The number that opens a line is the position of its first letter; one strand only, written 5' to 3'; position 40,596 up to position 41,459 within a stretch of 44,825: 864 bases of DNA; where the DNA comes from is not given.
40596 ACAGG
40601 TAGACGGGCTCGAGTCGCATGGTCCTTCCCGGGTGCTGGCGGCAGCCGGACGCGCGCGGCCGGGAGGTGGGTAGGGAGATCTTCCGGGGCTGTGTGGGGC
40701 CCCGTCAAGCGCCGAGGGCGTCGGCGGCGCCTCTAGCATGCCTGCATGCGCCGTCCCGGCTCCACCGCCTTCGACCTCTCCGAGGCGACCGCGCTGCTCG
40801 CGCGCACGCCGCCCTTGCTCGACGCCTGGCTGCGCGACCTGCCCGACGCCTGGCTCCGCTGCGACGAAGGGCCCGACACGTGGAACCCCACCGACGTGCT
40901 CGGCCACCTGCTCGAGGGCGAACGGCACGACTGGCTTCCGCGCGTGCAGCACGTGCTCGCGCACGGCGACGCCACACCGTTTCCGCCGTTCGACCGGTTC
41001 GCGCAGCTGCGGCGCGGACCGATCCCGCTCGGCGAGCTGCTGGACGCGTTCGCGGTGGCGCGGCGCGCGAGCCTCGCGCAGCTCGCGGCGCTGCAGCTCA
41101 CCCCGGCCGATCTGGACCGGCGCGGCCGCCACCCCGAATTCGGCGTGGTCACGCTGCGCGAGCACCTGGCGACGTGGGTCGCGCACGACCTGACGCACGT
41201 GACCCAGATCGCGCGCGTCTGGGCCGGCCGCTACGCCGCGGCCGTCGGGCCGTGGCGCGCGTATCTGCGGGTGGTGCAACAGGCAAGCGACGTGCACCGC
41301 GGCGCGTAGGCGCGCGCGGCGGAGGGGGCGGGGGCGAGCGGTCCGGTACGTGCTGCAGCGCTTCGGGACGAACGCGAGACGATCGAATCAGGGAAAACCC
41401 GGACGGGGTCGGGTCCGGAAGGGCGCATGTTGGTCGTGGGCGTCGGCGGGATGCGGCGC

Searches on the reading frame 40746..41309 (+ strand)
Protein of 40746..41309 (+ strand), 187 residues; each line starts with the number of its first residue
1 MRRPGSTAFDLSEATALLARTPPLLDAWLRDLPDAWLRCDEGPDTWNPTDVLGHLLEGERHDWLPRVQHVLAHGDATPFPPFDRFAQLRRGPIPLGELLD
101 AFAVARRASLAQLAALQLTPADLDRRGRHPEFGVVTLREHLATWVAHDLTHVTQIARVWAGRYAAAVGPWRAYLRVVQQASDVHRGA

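Call 52: search_protein_families(library=pfam, proteins=[window:40746-41309:+], max_evalue=0.001)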
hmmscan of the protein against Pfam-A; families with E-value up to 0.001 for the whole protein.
window:40746-41309:+ (187 aa): 1 family
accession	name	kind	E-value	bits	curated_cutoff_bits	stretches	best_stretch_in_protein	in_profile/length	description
PF12867.12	DinB_2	-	2.9e-15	57.3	24.8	1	18-155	2-128/128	DinB superfamily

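Call 80: find_encoding_contigs(protein=window:40746-41309:+, flank=10000, max_places=5)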
Protein window:40746-41309:+ (187 aa): no gene with exactly this product is on record in the collection.
